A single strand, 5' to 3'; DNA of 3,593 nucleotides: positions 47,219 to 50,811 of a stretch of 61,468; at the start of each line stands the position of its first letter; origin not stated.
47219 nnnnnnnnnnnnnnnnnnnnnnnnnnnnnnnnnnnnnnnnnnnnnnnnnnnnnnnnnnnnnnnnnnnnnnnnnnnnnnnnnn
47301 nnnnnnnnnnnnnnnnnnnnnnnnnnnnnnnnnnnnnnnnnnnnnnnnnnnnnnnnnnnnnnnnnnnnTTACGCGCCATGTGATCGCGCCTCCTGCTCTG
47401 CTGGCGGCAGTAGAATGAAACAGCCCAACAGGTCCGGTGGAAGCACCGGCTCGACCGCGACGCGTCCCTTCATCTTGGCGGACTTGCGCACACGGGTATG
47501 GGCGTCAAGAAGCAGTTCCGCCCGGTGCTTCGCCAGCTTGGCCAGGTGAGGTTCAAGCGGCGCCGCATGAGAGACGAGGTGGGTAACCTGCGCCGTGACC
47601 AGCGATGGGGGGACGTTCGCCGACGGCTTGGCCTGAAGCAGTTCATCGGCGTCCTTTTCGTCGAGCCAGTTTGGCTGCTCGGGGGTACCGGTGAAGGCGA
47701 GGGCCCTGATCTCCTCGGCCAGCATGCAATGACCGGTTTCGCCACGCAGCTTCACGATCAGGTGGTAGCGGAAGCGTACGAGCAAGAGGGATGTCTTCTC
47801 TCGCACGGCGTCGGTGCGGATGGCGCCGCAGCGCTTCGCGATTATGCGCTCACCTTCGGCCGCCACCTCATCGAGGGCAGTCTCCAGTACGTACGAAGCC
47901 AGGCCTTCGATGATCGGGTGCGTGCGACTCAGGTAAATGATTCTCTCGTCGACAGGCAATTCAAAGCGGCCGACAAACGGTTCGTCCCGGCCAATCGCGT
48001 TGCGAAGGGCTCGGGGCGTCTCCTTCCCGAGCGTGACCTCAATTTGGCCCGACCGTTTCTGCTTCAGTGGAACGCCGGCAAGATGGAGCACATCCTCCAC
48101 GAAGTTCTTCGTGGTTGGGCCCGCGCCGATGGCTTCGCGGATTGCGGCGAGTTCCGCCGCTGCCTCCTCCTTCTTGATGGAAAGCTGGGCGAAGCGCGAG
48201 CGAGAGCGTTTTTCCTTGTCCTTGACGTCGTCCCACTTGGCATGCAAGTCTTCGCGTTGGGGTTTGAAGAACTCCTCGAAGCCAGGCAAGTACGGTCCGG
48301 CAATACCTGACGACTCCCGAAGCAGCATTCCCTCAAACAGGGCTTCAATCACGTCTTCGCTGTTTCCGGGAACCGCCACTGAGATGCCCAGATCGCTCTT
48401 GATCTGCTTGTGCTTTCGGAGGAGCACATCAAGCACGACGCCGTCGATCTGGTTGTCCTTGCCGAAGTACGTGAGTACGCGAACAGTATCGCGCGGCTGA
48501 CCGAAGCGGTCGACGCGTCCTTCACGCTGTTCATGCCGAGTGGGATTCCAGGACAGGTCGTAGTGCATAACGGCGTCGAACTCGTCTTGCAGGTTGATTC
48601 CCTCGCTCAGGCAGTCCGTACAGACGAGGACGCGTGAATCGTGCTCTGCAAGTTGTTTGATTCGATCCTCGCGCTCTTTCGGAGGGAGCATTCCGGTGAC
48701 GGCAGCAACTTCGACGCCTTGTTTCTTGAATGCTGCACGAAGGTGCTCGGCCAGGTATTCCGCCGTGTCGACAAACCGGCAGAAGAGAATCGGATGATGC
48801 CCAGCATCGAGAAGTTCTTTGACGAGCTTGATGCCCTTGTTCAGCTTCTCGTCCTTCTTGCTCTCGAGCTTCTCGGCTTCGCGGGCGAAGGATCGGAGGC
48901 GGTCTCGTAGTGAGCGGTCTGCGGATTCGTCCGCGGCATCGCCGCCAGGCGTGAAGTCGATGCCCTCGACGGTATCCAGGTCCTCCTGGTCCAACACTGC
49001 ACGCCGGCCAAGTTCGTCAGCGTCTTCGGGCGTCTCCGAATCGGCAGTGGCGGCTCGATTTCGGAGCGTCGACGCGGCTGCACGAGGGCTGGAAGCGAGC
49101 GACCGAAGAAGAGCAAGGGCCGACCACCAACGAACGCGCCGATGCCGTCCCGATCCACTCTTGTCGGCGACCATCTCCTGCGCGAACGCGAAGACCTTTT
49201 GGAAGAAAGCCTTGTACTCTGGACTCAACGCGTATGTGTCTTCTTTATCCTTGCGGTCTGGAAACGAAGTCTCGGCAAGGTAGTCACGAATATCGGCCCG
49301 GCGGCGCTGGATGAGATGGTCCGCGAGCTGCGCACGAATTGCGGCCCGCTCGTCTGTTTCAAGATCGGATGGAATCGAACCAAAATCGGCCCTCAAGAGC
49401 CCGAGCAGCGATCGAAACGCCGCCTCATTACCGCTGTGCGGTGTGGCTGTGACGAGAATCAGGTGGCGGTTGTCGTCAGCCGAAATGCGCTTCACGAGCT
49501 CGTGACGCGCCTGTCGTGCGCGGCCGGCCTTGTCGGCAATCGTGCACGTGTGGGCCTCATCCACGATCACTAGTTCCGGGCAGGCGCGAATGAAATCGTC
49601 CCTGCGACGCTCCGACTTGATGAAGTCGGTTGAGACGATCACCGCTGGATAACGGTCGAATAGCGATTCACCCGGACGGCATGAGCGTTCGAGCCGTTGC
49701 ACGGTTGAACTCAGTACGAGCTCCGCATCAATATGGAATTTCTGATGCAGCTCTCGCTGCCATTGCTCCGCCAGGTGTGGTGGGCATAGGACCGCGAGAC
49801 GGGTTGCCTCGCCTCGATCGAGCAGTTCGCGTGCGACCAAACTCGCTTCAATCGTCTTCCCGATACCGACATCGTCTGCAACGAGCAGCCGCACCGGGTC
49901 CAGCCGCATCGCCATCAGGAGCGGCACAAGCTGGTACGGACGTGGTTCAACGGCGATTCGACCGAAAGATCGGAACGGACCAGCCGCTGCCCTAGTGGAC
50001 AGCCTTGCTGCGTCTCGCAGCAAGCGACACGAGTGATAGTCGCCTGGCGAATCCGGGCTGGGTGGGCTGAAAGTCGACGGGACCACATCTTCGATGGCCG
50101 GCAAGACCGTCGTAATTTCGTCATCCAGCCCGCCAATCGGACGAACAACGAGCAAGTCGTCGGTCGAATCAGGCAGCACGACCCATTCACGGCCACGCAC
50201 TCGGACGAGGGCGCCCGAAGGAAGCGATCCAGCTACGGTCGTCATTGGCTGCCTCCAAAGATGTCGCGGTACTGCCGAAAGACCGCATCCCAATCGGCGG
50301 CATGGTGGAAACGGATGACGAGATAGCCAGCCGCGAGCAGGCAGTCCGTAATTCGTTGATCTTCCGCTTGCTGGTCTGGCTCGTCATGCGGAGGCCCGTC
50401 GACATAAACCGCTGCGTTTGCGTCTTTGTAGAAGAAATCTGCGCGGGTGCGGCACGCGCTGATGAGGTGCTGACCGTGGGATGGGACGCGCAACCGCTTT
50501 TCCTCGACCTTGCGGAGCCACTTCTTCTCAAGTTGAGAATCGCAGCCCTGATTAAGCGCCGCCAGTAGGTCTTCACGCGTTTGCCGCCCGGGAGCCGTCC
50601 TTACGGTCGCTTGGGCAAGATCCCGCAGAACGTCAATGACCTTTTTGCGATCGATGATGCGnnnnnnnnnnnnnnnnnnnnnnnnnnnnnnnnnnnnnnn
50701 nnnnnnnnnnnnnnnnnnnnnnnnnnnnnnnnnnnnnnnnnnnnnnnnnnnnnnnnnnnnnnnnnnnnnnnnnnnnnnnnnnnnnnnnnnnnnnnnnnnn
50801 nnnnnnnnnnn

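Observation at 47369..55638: DISARM class-1-like set with a DrmA-DrmB-endonuclease triple fusion and no PLD DrmC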

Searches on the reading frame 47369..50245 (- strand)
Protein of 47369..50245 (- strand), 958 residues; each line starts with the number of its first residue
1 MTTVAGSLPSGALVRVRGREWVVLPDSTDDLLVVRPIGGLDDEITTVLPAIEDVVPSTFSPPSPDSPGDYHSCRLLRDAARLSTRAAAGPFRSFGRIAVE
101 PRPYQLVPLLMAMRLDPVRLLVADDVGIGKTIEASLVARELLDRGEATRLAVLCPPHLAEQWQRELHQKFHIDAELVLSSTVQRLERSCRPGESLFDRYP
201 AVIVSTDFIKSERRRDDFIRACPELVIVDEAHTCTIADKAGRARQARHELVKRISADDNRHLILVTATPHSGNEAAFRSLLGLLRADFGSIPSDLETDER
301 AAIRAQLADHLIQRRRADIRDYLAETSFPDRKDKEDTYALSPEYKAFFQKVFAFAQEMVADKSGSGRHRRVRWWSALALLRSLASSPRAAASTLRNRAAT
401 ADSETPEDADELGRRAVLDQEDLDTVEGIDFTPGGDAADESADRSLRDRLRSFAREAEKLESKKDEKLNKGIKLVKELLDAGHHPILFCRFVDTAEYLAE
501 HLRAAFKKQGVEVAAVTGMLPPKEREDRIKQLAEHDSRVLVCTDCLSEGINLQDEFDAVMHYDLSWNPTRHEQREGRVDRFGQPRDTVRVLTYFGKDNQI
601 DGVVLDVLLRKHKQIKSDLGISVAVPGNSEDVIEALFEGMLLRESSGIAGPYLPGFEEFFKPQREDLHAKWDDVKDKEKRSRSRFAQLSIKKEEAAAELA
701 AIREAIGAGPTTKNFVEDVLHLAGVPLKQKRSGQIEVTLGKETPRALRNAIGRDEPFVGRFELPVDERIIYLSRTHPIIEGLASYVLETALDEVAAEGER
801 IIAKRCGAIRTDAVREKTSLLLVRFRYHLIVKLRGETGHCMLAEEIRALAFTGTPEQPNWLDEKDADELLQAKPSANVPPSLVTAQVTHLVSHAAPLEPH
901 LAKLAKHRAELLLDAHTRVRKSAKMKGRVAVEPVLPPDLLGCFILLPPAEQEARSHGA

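Call 5: search_protein_families(library=padloc, proteins=[window:47369-50245:-], max_evalue=0.01)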
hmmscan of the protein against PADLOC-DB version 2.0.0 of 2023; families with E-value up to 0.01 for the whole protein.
window:47369-50245:- (958 aa): 56 families (the best 25 are shown)
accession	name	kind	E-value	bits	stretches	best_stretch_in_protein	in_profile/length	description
PDLC02853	DpdE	-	7.9e-265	879.4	1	9-950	6-974/985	DpdE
PDLC02621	DrmD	-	4.3e-85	284.8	1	88-625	113-673/1040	DrmD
PDLC02500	BrxHI|BrxHII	-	6.3e-62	208.3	1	98-622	88-612/933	BrxHI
PDLC02572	DrmA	-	2.1e-59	199.4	1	10-640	16-682/1043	DrmA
PDLC00659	HmaA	-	1.5e-58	196.5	2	71-407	75-404/1176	SNF2 helicase / DEAD-box helicase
PDLC02632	DrmD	-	1.5e-55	186.9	1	89-594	116-637/662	DrmD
PDLC02504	BrxHI|BrxHII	-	2.5e-55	185.9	1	80-632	89-630/971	BrxHII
PDLC02633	DrmD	-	7.9e-49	164.4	1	85-623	114-678/839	DrmD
PDLC02620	DrmD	-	5.6e-44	148.4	2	92-398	91-389/1060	DrmD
PDLC02623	DrmD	-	2e-42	143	2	456-624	502-665/1040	DrmD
PDLC02843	DpdE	-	4.5e-42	142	2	70-313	128-341/1091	DpdE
PDLC02634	DrmD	-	1.3e-38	130.4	2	93-403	86-386/900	DrmD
PDLC02619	DrmD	-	4.5e-38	129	2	89-354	21-280/872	DrmD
PDLC02840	DpdE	-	2.9e-37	126.5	2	100-287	159-320/1091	DpdE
PDLC02193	PLD_Helicase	-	1.4e-35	120.7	2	476-611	687-826/905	-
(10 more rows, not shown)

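Call 6: search_protein_families(library=pfam, proteins=[window:47369-50245:-], max_evalue=0.01)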
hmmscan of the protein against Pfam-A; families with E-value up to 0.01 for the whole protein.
window:47369-50245:- (958 aa): 4 families
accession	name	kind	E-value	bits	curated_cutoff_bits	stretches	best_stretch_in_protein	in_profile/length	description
PF00271.37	Helicase_C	-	6.5e-21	75.1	23.5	1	473-582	4-110/110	Helicase conserved C-terminal domain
PF00176.29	SNF2-rel_dom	-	3.9e-11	43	24.9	1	120-365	20-265/290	SNF2-related domain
PF00270.35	DEAD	-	4.4e-09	36.7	26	1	120-271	17-162/167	DEAD/DEAH box helicase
PF04851.21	ResIII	-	6.4e-06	26.6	22.5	1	119-270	25-163/164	Type III restriction enzyme, res subunit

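Call 7: search_protein_families(library=ncbifam, proteins=[window:47369-50245:-], max_evalue=0.001)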
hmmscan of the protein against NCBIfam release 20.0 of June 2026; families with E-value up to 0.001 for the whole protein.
window:47369-50245:- (958 aa): 24 families
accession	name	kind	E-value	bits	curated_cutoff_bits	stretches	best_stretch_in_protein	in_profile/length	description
NF038317.1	DISARM_DrmD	equivalog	7.8e-95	319.1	610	1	66-915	71-926/1021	DISARM system SNF2-like helicase DrmD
NF041062.1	DpdE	equivalog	3.9e-55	187.3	500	2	82-288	135-316/1048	protein DpdE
NF042964.1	phospholipD_antiphage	equivalog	1.1e-45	156.3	1100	2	328-616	559-823/895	phospholipase D-like domain-containing anti-phage protein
NF003426.0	PRK04914.1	equivalog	4.2e-39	134.5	576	1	112-743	166-737/959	RNA polymerase-associated protein RapA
NF038318.1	DISARM_DrmD_b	equivalog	2.8e-38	131.6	950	2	89-281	18-202/868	DISARM system SNF2-like helicase DrmD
NF058637.1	helic_SCO1167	equivalog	2.2e-15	55.8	1200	2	456-592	753-884/932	SCO1167/SCO6262 family helicase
NF010337.0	PRK13766.1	equivalog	2.4e-14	52.4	610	2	449-591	332-476/781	Hef nuclease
TIGR04095.1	dnd_restrict_1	equivalog_domain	1.4e-12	47.4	600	2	126-235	33-146/451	DNA phosphorothioation system restriction enzyme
NF008744.0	PRK11776.1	equivalog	1.5e-10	40.2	524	1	471-583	229-338/460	ATP-dependent RNA helicase DbpA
NF053675.1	pilus_reg_Snf2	equivalog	3.1e-09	35.5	1100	1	467-590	862-980/1029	pilus expression-regulating Snf2 family helicase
TIGR00643.1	recG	equivalog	2.3e-08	33.2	659.4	1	117-269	256-396/629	ATP-dependent DNA helicase RecG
NF008394.0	PRK11192.1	equivalog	2.5e-08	33.2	507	1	469-583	232-343/441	ATP-dependent RNA helicase SrmB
NF041790.1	anti-phage_ZorD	equivalog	5.1e-07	28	1500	0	121-178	608-666/1035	type I Zorya anti-phage system protein ZorD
TIGR01389.1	recQ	equivalog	1.2e-06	27.3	640.2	1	452-605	195-340/591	DNA helicase RecQ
NF008166.0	PRK10917.1-4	equivalog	2.7e-06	25.8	864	1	116-269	296-443/705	ATP-dependent DNA helicase RecG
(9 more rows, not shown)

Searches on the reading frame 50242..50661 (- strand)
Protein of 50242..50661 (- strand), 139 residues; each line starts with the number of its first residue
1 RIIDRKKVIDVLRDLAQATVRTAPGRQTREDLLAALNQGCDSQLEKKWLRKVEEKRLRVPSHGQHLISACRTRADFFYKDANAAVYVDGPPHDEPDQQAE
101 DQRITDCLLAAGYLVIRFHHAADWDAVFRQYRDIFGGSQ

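Call 33: search_solved_structures(query=A2, max_evalue=10, show_alignments=2)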
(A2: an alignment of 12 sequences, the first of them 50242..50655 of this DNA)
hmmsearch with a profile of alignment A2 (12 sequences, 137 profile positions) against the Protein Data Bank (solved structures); distinct sequences matched with E-value up to 10: 3.
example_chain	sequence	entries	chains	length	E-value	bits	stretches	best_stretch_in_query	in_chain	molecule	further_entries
3hrl_A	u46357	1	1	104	0.32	14.2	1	76-127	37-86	Endonuclease-Like Protein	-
3r3p_A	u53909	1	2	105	0.66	13.2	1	67-124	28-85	Mobile intron protein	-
6z1p_BI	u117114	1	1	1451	0.97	12.6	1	7-49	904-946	Enoyl-CoA hydratase/isomerase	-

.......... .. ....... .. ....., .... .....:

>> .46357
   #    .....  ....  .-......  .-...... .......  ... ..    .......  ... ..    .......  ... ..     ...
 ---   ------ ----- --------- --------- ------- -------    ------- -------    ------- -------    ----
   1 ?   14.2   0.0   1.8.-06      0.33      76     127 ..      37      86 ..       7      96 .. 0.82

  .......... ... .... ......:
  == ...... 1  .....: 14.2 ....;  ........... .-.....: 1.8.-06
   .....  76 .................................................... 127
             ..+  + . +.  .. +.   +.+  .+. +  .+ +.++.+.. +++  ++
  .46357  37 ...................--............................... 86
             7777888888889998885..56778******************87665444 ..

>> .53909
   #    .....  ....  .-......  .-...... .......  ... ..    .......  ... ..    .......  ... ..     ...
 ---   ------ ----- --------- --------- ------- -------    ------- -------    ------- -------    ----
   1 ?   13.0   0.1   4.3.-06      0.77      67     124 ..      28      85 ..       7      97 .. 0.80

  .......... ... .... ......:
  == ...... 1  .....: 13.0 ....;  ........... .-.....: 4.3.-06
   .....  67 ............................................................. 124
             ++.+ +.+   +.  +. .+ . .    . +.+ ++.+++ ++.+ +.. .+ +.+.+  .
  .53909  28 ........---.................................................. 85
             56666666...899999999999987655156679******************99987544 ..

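Call 34: search_protein_families(library=pfam, alignment_id=A2, max_evalue=0.01)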
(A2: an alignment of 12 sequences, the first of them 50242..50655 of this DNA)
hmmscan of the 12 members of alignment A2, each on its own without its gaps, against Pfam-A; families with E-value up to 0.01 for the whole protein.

A. member 1, window:50242-50655:- (137 aa): 1 family
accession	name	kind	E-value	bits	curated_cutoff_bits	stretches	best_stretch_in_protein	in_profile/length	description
PF04480.18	DUF559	-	1.5e-05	25.2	20.6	1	41-118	16-90/109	Protein of unknown function (DUF559)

B. families by the number of members that match (of 12 scanned): 2 families
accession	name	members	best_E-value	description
PF04480.18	DUF559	10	6.3e-07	Protein of unknown function (DUF559)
PF18741.7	MTES_1575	5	3.3e-07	REase_MTES_1575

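Call 46: predict_structure(alignment_id=A3)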
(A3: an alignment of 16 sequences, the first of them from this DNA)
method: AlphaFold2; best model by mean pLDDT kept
length: 139 residues; sequences in the alignment: 16
mean_pLDDT: 89.6   pTM: 0.74
mean pLDDT of the five models: 89.6, 87.2, 86.8, 85.3, 84.9
residues with pLDDT >= 90: 102; 70-90: 27; 50-70: 9; < 50: 1
segments of 3 or more residues with pLDDT < 50: none
pLDDT, mean of each block of 10 residues (from residue 1): 73 81 73 94 95 95 95 96 95 91 96 96 94 82
secondary structure, 60 per line:
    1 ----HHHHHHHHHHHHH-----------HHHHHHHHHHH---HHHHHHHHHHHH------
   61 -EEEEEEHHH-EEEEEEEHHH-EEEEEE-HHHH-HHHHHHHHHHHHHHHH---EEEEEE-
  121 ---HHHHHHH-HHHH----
elements in order: H5-17 H29-39 H43-54 E62-67 E72-78 E83-88 H90-93 H95-110 E114-119 H124-130 H132-135

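Call 54: fold_search(model_id=the predicted structure, library=pdb)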
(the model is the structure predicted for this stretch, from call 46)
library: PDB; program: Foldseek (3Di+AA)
matches with E <= 10: 388; with E <= 0.001: 0
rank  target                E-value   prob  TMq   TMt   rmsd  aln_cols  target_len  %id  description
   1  6z1p_AS               1.5e-02  0.97  0.48  0.11  12.4       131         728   14  Structure of the mitochondrial ribosome from Tetrahymena thermophila (released 2020-06-24)
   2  9g6k_Lc               3.8e-02  0.72  0.41  0.14  20.7       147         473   15  LSU structure derived from the LSU sample of the mitoribosome from T. gondii. (released 2024-12-11)
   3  3r3p_B                4.3e-02  0.99  0.50  0.67   3.5        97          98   18  Homing Endonuclease I-Bth0305I Catalytic Domain (released 2011-10-05)
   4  9i05_Xv               6.0e-02  0.69  0.39  0.15  19.3       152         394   17  Cryo-EM structure of the large subunit of the mitochondrial ribosome from Toxoplasma gondii (released 2025-06-11)
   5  9i05_Xl               7.9e-02  0.44  0.36  0.14  19.1       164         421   16  Cryo-EM structure of the large subunit of the mitochondrial ribosome from Toxoplasma gondii (released 2025-06-11)
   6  9i05_Xg               8.4e-02  0.57  0.37  0.13   8.5       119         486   18  Cryo-EM structure of the large subunit of the mitochondrial ribosome from Toxoplasma gondii (released 2025-06-11)
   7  4i1t                  1.4e-01  0.25  0.31  0.27  16.7       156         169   10  Crystal structure of the cap-snatching endonuclease from Pichinde virus (released 2014-02-26)
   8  1ls1                  2.2e-01  0.14  0.25  0.14  16.6       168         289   11  T. aquaticus Ffh NG Domain at 1.1A Resolution (released 2002-11-16)
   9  5izh_A                2.3e-01  0.21  0.30  0.26  12.6       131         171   16  Lassa virus L protein cap-snatching endonuclease. apo form (released 2016-06-29)
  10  1jpn_A                2.8e-01  0.12  0.25  0.14  16.3       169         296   11  GMPPNP Complex of SRP GTPase NG Domain (released 2002-02-02)
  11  2c03_B                3.0e-01  0.11  0.23  0.13  16.6       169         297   12  GDP COMPLEX OF SRP GTPASE FFH NG DOMAIN (released 2007-02-13)
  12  2j45_A                3.2e-01  0.13  0.25  0.14  16.7       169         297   11  Water structure of T. Aquaticus Ffh NG Domain At 1.1A Resolution (released 2006-11-30)
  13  1ffh                  3.2e-01  0.12  0.25  0.14  16.8       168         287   11  N AND GTPASE DOMAINS OF THE SIGNAL SEQUENCE RECOGNITION PROTEIN FFH FROM THERMUS AQUATICUS (released 1997-12-31)
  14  5ltf_B                3.4e-01  0.20  0.33  0.26  16.9       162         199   15  Crystal structure of Lymphocytic choriomeningitis mammarenavirus endonuclease complexed with catalytic ions (released 2017-09-13)
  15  1jpn_B                3.4e-01  0.11  0.24  0.14  17.4       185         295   12  GMPPNP Complex of SRP GTPase NG Domain (released 2002-02-02)
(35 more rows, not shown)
